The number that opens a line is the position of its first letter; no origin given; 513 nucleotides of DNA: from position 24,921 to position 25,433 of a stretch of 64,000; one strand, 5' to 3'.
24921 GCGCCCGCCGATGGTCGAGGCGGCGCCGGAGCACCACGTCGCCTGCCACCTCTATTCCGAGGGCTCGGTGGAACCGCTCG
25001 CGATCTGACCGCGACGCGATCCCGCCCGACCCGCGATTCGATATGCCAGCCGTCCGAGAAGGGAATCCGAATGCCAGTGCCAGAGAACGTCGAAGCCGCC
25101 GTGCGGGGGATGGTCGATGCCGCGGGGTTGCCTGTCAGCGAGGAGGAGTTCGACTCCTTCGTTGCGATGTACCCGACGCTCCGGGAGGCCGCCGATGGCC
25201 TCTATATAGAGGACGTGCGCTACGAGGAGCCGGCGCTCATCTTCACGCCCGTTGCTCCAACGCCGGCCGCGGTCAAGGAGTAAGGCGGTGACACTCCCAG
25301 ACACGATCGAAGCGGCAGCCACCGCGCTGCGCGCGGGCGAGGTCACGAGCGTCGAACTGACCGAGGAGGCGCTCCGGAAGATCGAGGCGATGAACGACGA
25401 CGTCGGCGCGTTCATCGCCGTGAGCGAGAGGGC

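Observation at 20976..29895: GatC/AtzG-like small protein plus tandem amidase-signature paralogs, downstream of an ABC importer and convergent with an atypical asparaginase-like protein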

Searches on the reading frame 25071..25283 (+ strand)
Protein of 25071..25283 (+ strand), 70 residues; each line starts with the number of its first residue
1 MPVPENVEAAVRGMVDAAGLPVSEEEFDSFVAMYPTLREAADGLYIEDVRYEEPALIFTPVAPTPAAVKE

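Call 4: search_protein_families(library=pfam, proteins=[window:25071-25283:+], max_evalue=0.01)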
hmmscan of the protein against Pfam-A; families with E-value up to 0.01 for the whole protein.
window:25071-25283:+ (70 aa): 0 families

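Call 5: search_protein_families(library=ncbifam, proteins=[window:25071-25283:+], max_evalue=0.01)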
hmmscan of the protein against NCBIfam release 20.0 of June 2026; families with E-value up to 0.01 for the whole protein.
window:25071-25283:+ (70 aa): 0 families

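Call 6: search_protein_families(library=pfam, proteins=[window:25071-25283:+], max_evalue=10)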
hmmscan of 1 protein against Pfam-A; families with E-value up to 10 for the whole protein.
window:25071-25283:+ (70 aa): 0 families

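Call 7: search_solved_structures(query=window:25071-25283:+, max_evalue=10, show_alignments=3)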
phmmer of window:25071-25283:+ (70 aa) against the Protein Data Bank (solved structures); distinct sequences matched with E-value up to 10: 0.

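Call 10: find_homologous_proteins(query=window:25071-25283:+, max_evalue=0.01)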
Query window:25071-25283:+ (70 aa): 23 proteins with E <= 0.01 among 23 candidates.
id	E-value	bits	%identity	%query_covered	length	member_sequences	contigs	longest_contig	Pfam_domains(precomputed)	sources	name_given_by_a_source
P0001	1.6e-29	118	89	91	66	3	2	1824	-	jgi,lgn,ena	-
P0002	2.8e-29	118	90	90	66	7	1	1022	-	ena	-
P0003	2.6e-28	115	89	90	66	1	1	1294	-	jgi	jgi:hypothetical protein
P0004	8.1e-28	113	86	91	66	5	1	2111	-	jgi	jgi:hypothetical protein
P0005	6.9e-26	107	83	90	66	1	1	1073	-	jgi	-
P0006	7.0e-24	101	78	90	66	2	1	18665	-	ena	-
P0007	7.3e-24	101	76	90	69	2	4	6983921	-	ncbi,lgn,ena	-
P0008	1.2e-23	100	79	90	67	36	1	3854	-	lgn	-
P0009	1.4e-23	100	76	90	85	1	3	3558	-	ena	-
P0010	1.5e-23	99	76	90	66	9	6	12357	-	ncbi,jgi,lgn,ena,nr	ncbi:MAG: hypothetical protein OXC56_06945 [Chloroflexi bacterium]|nr:hypothetical protein [Chlorofl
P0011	2.2e-23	99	76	90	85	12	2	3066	-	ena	-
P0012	7.1e-23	97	76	90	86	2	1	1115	-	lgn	-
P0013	7.2e-23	97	78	90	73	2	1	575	-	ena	-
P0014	8.4e-23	97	78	90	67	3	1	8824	-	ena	-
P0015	9.6e-23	97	75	90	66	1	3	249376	-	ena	-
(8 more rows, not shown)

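Call 12: search_solved_structures(query=A1, max_evalue=10, show_alignments=5)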
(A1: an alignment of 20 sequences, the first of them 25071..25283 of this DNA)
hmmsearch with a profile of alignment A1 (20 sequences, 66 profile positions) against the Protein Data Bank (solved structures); distinct sequences matched with E-value up to 10: 1.
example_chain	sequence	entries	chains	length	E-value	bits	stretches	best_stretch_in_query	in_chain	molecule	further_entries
4hxt_A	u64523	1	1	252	0.96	12.8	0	9-25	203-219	De Novo Protein OR329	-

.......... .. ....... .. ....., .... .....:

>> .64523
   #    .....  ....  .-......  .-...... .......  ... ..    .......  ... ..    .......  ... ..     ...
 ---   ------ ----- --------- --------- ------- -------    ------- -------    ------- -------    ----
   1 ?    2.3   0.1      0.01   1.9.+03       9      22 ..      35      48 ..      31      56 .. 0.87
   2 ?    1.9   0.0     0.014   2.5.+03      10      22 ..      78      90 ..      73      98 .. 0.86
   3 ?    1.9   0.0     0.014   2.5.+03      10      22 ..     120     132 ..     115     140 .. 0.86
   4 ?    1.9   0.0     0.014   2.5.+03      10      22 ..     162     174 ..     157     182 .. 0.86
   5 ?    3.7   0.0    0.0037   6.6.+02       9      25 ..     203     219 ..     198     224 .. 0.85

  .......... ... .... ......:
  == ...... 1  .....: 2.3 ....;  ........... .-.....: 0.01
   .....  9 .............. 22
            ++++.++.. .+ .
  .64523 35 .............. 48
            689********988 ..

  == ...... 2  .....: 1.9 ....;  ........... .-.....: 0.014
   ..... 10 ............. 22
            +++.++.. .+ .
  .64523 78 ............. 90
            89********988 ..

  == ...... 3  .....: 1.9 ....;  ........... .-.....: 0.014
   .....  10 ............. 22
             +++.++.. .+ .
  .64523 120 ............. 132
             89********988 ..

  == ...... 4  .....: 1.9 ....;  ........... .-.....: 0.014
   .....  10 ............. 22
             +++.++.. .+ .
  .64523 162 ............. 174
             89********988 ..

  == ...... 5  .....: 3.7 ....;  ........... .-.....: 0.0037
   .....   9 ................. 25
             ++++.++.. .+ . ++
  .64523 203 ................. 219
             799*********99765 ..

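Call 13: search_protein_families(library=pfam, alignment_id=A1, max_evalue=10)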
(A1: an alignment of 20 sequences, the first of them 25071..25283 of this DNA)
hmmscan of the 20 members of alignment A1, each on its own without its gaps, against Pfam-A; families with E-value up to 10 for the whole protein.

A. member 1, window:25071-25283:+ (70 aa): 0 families

B. families by the number of members that match (of 20 scanned): 4 families
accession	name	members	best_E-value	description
PF14451.12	Ub-Mut7C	1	0.072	Mut7-C ubiquitin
PF22650.2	At5g48480-like_C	1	0.16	Glyoxalase At5g48480-like C-terminal domain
PF12828.12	PXB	1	0.19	PX-associated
PF19374.4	DUF5949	1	0.23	Family of unknown function (DUF5949)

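Call 23: find_encoding_contigs(protein=P0007, flank=10000, max_places=4)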
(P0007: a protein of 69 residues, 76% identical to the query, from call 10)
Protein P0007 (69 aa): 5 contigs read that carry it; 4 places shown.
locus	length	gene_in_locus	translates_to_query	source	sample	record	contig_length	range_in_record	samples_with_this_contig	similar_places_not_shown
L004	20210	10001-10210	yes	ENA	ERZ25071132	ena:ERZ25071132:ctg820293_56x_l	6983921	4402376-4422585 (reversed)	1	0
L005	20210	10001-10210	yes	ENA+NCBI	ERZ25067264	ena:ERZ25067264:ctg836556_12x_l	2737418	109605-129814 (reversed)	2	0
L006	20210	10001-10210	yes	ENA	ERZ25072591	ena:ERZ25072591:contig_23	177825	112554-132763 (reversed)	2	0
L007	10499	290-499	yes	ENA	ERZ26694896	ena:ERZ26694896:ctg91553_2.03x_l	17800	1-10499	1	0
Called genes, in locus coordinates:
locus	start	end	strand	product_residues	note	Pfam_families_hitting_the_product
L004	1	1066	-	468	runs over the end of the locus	PF04024:PspC, PF00348:polyprenyl_synt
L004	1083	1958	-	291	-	PF01026:TatD_DNase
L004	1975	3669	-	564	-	PF00133:tRNA-synt_1, PF09334:tRNA-synt_1g, PF19303:Anticodon_3, PF08264:Anticodon_1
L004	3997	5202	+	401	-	PF00478:IMPDH, PF03060:NMO (weak), PF01070:FMN_dh, PF01645:Glu_synthase (weak)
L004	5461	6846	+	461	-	PF13336:AcetylCoA_hyd_C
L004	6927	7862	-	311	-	PF17827:PrmC_N, PF05175:MTS, PF06325:PrmA, PF13847:Methyltransf_31, PF13649:Methyltransf_25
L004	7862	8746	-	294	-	PF22435:MRM3-like_sub_bind, PF08032:SpoU_sub_bind, PF00588:SpoU_methylase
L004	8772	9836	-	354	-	PF03462:PCRF, PF00472:RF-1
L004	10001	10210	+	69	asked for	-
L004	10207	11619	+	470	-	PF01425:Amidase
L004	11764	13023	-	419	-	PF13393:tRNA-synt_His, PF00587:tRNA-synt_2b, PF03129:HGTP_anticodon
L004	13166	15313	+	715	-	PF13328:HD_4, PF01966:HD, PF04607:RelA_SpoT, PF02824:TGS, PF19296:RelA_AH, PF28438:RelA_RIS, PF13291:ACT_4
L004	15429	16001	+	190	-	PF25087:GMPPB_C (faint), PF00132:Hexapep (weak)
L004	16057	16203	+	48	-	-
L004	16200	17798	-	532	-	PF00174:Oxidored_molyb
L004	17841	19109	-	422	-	PF05977:MFS_3, PF07690:MFS_1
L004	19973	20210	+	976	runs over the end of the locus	PF20465:MmeI_hel, PF20473:MmeI_Mtase, PF20466:MmeI_TRD (weak)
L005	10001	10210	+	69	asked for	-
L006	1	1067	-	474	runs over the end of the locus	-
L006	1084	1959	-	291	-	PF01026:TatD_DNase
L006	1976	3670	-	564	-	PF00133:tRNA-synt_1, PF09334:tRNA-synt_1g, PF19303:Anticodon_3, PF08264:Anticodon_1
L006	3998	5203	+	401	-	PF00478:IMPDH, PF03060:NMO (weak), PF01070:FMN_dh, PF01645:Glu_synthase (weak)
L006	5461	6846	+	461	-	PF13336:AcetylCoA_hyd_C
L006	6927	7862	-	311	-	PF17827:PrmC_N, PF05175:MTS, PF06325:PrmA, PF13847:Methyltransf_31, PF13649:Methyltransf_25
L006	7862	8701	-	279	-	PF22435:MRM3-like_sub_bind, PF08032:SpoU_sub_bind, PF00588:SpoU_methylase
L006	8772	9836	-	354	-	PF03462:PCRF, PF00472:RF-1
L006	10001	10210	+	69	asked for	-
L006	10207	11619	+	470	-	PF01425:Amidase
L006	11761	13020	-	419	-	PF13393:tRNA-synt_His, PF00587:tRNA-synt_2b, PF03129:HGTP_anticodon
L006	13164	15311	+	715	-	PF13328:HD_4, PF01966:HD, PF04607:RelA_SpoT, PF02824:TGS, PF19296:RelA_AH, PF28438:RelA_RIS, PF13291:ACT_4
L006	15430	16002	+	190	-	PF25087:GMPPB_C (faint), PF00132:Hexapep (weak)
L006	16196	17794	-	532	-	PF00174:Oxidored_molyb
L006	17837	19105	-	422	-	PF05977:MFS_3, PF07690:MFS_1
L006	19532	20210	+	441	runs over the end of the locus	PF13701:DDE_Tnp_1_4, PF01609:DDE_Tnp_1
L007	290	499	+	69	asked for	-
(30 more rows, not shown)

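Call 28: search_protein_representatives(alignment_id=A1)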
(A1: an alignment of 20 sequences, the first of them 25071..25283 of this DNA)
Query: 20 sequences, 66 profile positions. Proteins with E-value up to 0.001 (for the whole library): 331; up to 1e-10: 30; up to 1e-30: 0. The best 150 are listed.
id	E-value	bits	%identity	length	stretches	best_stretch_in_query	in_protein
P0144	4.2e-27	110.1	-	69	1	1-64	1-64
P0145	1.5e-21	92.3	-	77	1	1-65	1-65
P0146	5.9e-20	87.2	-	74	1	1-62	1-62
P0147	9.1e-20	86.6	-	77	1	12-60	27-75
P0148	1.3e-19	86.1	-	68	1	3-60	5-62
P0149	3.0e-19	84.9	-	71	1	4-59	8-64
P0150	1.6e-18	82.6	-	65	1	6-60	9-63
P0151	1.8e-17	79.2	-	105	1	3-61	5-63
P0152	1.1e-16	76.7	-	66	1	3-60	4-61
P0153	3.8e-16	75.0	-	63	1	1-60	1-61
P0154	5.8e-16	74.4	-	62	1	12-60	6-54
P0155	2.0e-15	72.7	-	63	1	4-62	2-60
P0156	6.0e-15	71.2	-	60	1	7-61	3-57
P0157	1.8e-14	69.6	-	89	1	4-65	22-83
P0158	3.1e-13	65.7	-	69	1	1-64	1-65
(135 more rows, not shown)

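Call 31: search_protein_families(library=pfam, alignment_id=A2, max_evalue=1)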
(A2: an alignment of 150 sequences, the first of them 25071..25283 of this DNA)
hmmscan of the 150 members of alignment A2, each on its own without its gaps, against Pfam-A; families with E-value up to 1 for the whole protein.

A. member 1, window:25071-25283:+ (70 aa): 0 families

B. families by the number of members that match (of 150 scanned): 54 families (the first 25 are shown)
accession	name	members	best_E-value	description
PF03672.18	UPF0154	6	0.00093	Uncharacterised protein family (UPF0154)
PF03990.20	DUF348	6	0.0031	G5-linked-Ubiquitin-like domain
PF19801.4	DUF6284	3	0.0035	Family of unknown function (DUF6284)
PF07583.16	PSCyt2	3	0.033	Protein of unknown function (DUF1549)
PF00288.32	GHMP_kinases_N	2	0.085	GHMP kinases N terminal domain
PF13624.11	SurA_N_3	2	0.086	SurA-like N-terminal domain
PF20977.2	GatF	2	0.087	Glutamyl-tRNA(Gln) amidotransferase subunit F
PF14407.11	Frankia_peptide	2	0.13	Ribosomally synthesized peptide prototyped by Frankia Franean1_4349.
PF19796.4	DUF6280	2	0.24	Family of unknown function (DUF6280)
PF24003.1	DUF7319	1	0.0063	Domain of unknown function (DUF7319)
PF22617.1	HCS_D2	1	0.013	Homocitrate synthase post-HMGL domain-like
PF25591.1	LRV_2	1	0.019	Leucine Rich Repeat Variant domain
PF18236.6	AGO_N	1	0.022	Argonaute N domain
PF19698.5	DUF6197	1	0.035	Family of unknown function (DUF6197)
PF14452.12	Multi_ubiq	1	0.036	Multiubiquitin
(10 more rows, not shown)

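Call 32: search_solved_structures(query=A2, max_evalue=10, show_alignments=4)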
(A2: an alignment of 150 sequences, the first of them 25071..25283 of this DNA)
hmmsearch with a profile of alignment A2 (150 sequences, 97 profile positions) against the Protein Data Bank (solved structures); distinct sequences matched with E-value up to 10: 5.
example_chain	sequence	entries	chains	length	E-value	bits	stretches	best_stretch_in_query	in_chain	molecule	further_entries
9e5c_3J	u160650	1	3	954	0.013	18.8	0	25-49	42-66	EF-hand domain-containing protein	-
9d5n_CG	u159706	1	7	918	0.044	17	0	28-60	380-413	EF hand family protein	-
6uwm_A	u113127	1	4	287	0.87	12.9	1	35-61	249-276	Voltage-gated potassium channel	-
1oah_A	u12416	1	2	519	1.8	11.8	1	22-57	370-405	CYTOCHROME C NITRITE REDUCTASE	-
6bum_A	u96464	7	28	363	3.1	11.1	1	16-47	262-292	Cyanuric acid amidohydrolase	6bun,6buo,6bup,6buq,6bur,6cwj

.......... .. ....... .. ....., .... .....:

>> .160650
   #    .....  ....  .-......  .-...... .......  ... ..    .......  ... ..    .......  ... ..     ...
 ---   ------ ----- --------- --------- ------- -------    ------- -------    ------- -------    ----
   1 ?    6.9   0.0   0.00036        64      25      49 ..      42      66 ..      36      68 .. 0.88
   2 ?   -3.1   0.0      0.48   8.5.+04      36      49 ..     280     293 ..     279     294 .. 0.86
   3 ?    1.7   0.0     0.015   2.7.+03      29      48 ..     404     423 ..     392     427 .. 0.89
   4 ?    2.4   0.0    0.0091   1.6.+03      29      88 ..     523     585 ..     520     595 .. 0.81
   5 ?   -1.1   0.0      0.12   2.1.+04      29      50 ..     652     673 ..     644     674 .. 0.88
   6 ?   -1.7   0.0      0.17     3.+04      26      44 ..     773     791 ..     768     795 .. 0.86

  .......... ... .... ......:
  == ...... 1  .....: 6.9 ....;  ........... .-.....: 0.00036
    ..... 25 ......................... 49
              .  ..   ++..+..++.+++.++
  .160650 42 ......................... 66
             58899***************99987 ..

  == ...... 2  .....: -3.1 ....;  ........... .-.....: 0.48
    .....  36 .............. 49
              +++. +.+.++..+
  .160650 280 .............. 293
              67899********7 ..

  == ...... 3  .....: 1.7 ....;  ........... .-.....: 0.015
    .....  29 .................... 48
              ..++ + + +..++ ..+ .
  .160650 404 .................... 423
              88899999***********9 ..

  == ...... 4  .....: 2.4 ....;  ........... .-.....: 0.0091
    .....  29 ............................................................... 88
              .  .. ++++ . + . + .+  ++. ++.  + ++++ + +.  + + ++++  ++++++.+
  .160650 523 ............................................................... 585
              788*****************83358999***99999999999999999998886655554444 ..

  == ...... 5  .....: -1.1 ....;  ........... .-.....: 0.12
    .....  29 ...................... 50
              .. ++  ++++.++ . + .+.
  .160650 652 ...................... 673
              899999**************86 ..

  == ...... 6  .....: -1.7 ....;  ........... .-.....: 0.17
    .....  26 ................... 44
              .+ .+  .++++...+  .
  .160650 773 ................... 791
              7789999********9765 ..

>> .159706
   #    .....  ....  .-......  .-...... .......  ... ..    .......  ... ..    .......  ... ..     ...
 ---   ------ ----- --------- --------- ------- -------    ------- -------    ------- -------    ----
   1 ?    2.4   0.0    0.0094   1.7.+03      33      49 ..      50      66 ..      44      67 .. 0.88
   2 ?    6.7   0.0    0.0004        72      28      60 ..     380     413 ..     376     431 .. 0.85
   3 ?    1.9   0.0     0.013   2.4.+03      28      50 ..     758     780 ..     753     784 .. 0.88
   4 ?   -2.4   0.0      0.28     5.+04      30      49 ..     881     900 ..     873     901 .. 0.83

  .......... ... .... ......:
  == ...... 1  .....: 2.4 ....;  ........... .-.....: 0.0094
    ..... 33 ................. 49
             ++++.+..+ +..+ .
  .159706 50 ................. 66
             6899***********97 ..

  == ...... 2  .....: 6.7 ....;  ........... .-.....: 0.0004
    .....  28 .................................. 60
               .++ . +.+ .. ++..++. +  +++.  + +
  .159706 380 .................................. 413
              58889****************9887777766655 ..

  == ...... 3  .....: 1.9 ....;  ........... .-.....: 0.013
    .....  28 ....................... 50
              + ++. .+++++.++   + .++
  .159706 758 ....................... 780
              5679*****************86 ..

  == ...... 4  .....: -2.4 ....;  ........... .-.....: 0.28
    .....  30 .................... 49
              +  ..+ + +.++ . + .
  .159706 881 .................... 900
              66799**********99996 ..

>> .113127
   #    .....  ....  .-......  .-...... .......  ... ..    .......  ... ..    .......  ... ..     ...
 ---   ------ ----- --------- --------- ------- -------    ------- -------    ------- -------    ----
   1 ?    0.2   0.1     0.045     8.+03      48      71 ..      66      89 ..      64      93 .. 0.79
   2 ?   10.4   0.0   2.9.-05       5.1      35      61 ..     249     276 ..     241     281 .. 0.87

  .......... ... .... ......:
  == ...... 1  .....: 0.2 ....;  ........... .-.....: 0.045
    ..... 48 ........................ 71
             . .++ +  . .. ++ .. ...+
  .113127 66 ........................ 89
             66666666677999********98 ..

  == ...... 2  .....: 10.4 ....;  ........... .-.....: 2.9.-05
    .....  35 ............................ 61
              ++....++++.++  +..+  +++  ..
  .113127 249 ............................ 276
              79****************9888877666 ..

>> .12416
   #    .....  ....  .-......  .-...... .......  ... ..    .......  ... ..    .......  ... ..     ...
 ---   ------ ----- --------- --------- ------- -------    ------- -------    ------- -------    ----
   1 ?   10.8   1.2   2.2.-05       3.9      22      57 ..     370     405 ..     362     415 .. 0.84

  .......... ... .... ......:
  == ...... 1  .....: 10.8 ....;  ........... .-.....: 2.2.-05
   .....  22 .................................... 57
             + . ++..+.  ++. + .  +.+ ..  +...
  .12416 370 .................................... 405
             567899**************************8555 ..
